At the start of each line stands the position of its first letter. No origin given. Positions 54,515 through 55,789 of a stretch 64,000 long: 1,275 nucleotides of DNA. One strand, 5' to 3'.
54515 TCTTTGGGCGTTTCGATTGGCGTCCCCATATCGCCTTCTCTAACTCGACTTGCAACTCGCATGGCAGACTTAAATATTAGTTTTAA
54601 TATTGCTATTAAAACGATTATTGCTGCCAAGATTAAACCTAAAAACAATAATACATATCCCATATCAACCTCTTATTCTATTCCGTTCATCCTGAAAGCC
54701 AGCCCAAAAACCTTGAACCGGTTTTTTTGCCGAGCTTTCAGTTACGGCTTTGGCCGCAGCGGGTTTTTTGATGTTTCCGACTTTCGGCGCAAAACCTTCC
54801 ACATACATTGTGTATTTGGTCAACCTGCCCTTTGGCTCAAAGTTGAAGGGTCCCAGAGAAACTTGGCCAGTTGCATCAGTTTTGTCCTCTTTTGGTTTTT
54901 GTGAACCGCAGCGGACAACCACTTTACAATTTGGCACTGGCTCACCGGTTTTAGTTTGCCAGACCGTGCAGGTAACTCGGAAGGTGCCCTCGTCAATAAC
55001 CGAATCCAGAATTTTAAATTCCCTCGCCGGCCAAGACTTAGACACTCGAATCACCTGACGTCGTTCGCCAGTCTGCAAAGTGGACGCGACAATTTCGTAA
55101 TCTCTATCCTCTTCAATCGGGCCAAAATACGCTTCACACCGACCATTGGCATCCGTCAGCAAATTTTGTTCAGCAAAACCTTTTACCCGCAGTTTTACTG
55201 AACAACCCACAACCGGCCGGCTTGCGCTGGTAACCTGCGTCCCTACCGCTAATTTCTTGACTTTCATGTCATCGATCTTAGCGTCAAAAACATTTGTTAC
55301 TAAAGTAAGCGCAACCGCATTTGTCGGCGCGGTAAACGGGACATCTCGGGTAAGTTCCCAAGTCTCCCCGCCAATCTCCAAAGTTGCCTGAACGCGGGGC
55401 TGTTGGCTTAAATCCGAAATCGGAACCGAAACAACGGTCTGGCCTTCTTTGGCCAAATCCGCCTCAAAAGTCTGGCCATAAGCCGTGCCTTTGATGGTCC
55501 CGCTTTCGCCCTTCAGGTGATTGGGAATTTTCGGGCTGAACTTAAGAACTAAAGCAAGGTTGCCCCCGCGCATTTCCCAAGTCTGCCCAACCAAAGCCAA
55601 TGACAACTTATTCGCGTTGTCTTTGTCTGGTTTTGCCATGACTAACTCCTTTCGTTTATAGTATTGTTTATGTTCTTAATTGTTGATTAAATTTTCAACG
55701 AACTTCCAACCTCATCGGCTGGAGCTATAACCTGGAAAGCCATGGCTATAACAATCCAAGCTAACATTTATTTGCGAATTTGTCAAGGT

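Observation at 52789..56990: Uncharacterised three-gene envelope operon divergent from an SPFH gene, with a small palindromic GC-rich insertion in the shared promoter region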

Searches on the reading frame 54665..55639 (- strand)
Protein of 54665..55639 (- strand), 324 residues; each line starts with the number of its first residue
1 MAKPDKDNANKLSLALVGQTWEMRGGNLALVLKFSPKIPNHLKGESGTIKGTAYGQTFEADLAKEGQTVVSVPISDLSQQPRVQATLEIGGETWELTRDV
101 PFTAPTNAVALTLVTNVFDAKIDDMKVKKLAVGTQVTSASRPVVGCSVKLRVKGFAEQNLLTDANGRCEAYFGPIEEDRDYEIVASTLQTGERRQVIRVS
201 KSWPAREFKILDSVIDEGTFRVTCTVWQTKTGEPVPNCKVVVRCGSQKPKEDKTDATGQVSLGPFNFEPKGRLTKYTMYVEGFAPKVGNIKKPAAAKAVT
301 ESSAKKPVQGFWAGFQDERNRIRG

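Call 10: search_protein_families(library=pfam, proteins=[window:54665-55639:-], max_evalue=1)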
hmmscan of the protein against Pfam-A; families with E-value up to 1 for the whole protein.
window:54665-55639:- (324 aa): 4 families
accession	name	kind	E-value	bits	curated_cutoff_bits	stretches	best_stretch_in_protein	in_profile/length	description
PF13620.12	CarboxypepD_reg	-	0.00045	21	32.3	1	222-262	2-42/82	Carboxypeptidase regulatory-like domain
PF20598.4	DUF6795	-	0.0045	17.7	27.4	1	229-263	6-44/103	Domain of unknown function (DUF6795)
PF05354.17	Phage_attach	-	0.0054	17.7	26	0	62-99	51-85/99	Phage Head-Tail Attachment protein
PF22902.2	NOMO1-like_9th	-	0.0057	16.8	27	1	156-186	28-56/75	BOS complex subunit NOMO1-like, beta sandwich domain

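Call 11: search_protein_families(library=ncbifam, proteins=[window:54665-55639:-], max_evalue=1)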
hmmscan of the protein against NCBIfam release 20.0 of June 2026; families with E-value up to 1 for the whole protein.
window:54665-55639:- (324 aa): 1 family
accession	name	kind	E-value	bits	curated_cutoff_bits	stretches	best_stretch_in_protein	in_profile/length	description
NF040670.1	wall_bind_EntA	exception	0.041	13.3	560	1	191-309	52-170/291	cell wall-binding protein EntA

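Call 12: search_protein_families(library=padloc, proteins=[window:54665-55639:-], max_evalue=1)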
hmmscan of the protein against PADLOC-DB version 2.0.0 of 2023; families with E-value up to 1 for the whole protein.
window:54665-55639:- (324 aa): 0 families

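Call 13: search_protein_families(library=phrogs, proteins=[window:54665-55639:-], max_evalue=1)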
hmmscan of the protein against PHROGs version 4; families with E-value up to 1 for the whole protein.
window:54665-55639:- (324 aa): 2 families
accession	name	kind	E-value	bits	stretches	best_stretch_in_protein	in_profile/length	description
phrog_33688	-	unknown function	0.034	15.4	1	209-246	36-73/83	-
phrog_9610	-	unknown function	0.18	13.1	1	56-98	50-92/108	-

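Call 14: find_encoding_contigs(protein=window:54665-55639:-, flank=10000, max_places=6)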
Protein window:54665-55639:- (324 aa): 3 contigs read that carry it; 2 places shown.
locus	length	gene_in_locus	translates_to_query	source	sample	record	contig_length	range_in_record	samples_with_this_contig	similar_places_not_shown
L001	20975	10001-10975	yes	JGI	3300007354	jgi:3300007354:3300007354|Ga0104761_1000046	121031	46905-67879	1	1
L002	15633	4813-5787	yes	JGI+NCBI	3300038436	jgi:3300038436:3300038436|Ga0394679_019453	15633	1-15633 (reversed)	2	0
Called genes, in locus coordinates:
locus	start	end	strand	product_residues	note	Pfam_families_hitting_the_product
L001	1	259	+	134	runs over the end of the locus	PF14478:DUF4430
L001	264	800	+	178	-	PF20221:DUF6580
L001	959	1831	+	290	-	PF01522:Polysacc_deac_1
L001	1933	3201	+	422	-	PF00089:Trypsin, PF13365:Trypsin_2, PF00595:PDZ (weak), PF13180:PDZ_2, PF17820:PDZ_6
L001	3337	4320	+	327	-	PF03462:PCRF, PF00472:RF-1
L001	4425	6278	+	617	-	PF13522:GATase_6, PF13537:GATase_7, PF01380:SIS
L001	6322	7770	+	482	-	PF03772:Competence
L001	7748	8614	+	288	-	PF00753:Lactamase_B, PF12706:Lactamase_B_2 (weak)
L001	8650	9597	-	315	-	PF01145:Band_7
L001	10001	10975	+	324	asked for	-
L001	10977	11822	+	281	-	-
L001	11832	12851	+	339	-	-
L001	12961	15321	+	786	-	PF08450:SGL (faint), PF24684:Vgb_lyase (faint), PF25021:TEN_NHL (faint), PF01731:Arylesterase (faint), PF01436:NHL (weak), PF10282:Lactonase (faint)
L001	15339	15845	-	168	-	PF00293:NUDIX, PF14815:NUDIX_4 (weak)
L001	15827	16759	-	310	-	-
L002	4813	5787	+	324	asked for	-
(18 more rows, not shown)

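Call 15: find_homologous_proteins(query=window:54665-55639:-, max_evalue=0.001)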
Query window:54665-55639:- (324 aa): 1 proteins with E <= 0.001 among 1263 candidates.
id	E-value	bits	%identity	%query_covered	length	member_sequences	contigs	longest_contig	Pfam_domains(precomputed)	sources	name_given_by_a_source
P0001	3.7e-214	728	100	100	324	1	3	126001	-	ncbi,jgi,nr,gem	ncbi:hypothetical protein C4546_04365 [Candidatus Parcubacteria bacterium]|jgi:hypothetical protein|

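Call 32: search_protein_representatives(protein=window:54665-55639:-)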
Query: 324 residues. Proteins with E-value up to 0.001 (for the whole library): 10; up to 1e-10: 3; up to 1e-30: 2. The best 10 are listed.
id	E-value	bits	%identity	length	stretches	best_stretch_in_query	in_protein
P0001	1.2e-214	727.8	100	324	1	1-324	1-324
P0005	6.2e-68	245.9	41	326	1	5-319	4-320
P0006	2.3e-12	63.3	26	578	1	2-289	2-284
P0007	4.6e-10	55.8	29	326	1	4-296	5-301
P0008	5.3e-09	52.3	27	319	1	49-320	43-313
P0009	1.6e-07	47.4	26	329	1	17-287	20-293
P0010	4.6e-07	45.9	36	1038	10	191-232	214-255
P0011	1.2e-04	38.0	29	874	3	131-270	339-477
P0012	1.7e-04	37.5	27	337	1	94-291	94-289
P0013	3.8e-04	36.3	26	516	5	211-269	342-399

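Call 39: find_related_loci(query=A4, collection=genome_contigs, flank=8000)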
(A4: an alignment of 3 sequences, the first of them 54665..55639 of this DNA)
Query A4 (324 aa) in genome_contigs; peptide patterns used: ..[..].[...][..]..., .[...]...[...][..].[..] (x = any residue, [..] = any of these).
32 stretches matched a pattern, but none encodes a relative of the query by tblastn (E <= 1e-3).

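Call 40: find_encoding_contigs(protein=P0005, flank=8000, max_places=4)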
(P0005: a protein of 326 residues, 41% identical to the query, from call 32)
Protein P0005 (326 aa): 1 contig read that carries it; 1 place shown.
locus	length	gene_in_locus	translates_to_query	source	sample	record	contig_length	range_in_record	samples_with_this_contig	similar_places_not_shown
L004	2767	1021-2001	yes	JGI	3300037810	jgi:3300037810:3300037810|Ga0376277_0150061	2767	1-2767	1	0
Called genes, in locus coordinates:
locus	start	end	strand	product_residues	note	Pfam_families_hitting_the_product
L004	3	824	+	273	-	?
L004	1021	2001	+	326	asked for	-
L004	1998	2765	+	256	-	?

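Call 41: find_encoding_contigs(protein=P0007, flank=8000, max_places=4)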
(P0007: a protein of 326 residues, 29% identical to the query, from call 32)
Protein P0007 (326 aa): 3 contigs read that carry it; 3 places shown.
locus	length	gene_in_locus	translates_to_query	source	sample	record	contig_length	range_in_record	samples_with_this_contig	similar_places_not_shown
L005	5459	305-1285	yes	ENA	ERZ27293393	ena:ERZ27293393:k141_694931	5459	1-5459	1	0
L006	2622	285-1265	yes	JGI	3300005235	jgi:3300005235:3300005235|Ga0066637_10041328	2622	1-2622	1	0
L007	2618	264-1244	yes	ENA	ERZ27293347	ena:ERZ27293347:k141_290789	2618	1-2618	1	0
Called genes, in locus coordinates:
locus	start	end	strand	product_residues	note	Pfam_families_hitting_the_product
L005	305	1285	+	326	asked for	-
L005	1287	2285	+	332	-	-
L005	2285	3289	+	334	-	-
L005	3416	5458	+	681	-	?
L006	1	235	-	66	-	?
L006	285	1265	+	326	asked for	-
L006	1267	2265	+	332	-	-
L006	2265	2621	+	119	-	?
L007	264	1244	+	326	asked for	-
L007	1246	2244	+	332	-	-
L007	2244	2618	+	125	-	?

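Call 42: find_encoding_contigs(protein=P0008, flank=8000, max_places=3)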
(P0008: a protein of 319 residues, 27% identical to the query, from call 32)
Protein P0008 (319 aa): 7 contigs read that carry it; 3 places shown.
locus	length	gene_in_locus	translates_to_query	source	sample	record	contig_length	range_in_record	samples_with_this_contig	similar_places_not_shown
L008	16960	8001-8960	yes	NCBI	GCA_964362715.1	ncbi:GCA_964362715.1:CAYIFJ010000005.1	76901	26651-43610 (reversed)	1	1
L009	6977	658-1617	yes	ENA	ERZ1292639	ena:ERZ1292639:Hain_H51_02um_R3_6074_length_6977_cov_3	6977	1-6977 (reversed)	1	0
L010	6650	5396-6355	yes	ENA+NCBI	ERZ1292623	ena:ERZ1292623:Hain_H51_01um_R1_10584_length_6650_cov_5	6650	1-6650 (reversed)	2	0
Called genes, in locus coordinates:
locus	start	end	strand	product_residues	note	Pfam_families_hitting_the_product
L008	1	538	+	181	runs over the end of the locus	PF20221:DUF6580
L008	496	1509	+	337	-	PF01522:Polysacc_deac_1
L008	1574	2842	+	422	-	PF00089:Trypsin, PF10459:Peptidase_S46 (faint), PF13365:Trypsin_2, PF13180:PDZ_2, PF00595:PDZ (faint), PF17820:PDZ_6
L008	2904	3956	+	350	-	PF03462:PCRF, PF00472:RF-1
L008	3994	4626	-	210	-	-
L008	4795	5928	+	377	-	PF03772:Competence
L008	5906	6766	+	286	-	PF00753:Lactamase_B, PF12706:Lactamase_B_2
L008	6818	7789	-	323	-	PF01145:Band_7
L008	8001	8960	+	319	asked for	-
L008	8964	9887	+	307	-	-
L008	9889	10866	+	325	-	-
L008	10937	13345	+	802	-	PF08450:SGL (faint), PF10282:Lactonase (faint), PF13449:Phytase-like (faint), PF24684:Vgb_lyase (weak), PF01436:NHL (weak), PF01731:Arylesterase (faint), PF25021:TEN_NHL (weak)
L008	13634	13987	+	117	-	PF02311:AraC_binding (weak), PF07883:Cupin_2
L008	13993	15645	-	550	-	PF13231:PMT_2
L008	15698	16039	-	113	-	PF00453:Ribosomal_L20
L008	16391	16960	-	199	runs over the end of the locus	PF05198:IF3_N, PF00707:IF3_C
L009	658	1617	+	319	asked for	-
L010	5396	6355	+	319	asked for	-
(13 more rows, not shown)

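Call 43: find_encoding_contigs(protein=P0009, flank=8000, max_places=3)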
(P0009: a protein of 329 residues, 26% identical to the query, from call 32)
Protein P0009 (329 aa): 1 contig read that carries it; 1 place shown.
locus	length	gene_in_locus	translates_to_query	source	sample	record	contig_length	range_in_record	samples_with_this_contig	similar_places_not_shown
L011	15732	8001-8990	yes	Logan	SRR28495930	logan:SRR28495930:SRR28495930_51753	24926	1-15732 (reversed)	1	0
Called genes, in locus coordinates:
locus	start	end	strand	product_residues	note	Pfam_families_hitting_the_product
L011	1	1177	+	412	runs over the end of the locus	PF00089:Trypsin, PF13365:Trypsin_2, PF13180:PDZ_2, PF00595:PDZ (weak), PF17820:PDZ_6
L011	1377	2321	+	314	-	PF03462:PCRF, PF00472:RF-1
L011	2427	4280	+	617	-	PF13522:GATase_6, PF13537:GATase_7, PF01380:SIS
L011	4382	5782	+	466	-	PF03772:Competence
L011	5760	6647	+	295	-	PF00753:Lactamase_B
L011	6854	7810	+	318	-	PF01145:Band_7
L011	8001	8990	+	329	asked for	-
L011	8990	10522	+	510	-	-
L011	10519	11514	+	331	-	-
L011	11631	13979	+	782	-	PF08450:SGL (faint), PF13449:Phytase-like (faint), PF24684:Vgb_lyase (faint), PF25021:TEN_NHL (weak), PF01436:NHL (weak), PF01731:Arylesterase (faint), PF10282:Lactonase (faint)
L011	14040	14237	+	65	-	-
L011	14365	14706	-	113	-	PF00453:Ribosomal_L20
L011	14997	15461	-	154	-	PF05198:IF3_N, PF00707:IF3_C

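Call 44: find_encoding_contigs(protein=P0012, flank=8000, max_places=3)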
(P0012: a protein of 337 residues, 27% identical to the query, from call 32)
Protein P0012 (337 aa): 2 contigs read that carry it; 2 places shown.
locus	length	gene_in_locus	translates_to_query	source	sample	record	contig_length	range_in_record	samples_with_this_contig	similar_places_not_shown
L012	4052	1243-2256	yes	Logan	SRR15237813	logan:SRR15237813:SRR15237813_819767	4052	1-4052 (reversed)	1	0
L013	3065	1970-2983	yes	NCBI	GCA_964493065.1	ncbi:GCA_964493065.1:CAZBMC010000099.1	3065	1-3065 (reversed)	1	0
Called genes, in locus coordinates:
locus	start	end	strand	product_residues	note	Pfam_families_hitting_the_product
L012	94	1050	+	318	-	PF01145:Band_7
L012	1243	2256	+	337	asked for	-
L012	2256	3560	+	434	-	-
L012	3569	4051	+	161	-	?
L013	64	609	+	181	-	-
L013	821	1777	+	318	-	PF01145:Band_7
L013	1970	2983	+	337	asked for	-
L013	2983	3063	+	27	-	?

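Call 45: find_encoding_contigs(protein=P0006, flank=8000, max_places=3)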
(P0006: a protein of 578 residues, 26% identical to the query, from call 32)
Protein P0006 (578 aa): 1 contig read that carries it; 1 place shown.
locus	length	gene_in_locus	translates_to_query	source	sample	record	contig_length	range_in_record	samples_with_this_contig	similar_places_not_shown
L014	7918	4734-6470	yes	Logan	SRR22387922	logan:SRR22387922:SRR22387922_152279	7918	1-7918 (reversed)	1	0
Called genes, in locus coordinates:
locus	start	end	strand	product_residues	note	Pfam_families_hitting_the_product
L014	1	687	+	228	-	?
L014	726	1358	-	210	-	-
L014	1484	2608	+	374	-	PF03772:Competence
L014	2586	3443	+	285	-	PF00753:Lactamase_B, PF12706:Lactamase_B_2 (weak)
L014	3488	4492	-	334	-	PF01145:Band_7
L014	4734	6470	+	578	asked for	-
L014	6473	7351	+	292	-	-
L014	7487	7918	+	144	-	?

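Call 49: predict_structure(alignment_id=A3)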
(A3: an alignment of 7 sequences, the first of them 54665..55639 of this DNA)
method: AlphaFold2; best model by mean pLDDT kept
length: 324 residues; sequences in the alignment: 7
mean_pLDDT: 84.6   pTM: 0.42
mean pLDDT of the five models: 84.6, 84.3, 83.5, 82.9, 82.2
residues with pLDDT >= 90: 174; 70-90: 106; 50-70: 23; < 50: 21
segments of 3 or more residues with pLDDT < 50: 1-8, 297-307
pLDDT, mean of each block of 10 residues (from residue 1): 46 91 82 91 88 94 87 87 93 93 81 89 85 89 92 93 95 89 88 86 80 89 92 91 92 95 90 89 89 62 42 66 58
secondary structure, 60 per line:
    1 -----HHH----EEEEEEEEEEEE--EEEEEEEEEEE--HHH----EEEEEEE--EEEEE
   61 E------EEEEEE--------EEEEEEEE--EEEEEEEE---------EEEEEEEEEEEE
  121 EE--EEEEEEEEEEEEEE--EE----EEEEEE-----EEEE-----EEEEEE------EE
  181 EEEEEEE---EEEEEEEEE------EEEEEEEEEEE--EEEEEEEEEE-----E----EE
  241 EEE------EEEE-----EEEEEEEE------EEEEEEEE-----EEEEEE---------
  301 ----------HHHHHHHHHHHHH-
elements in order: E13-24 E27-37 E47-53 E56-61 E68-73 E82-89 E92-99 E109-122 E125-138 E147-152 E158-161 E167-172 E179-187 E191-199 E206-216 E219-228 E239-243 E250-253 E259-266 E273-280 E286-291 H311-323
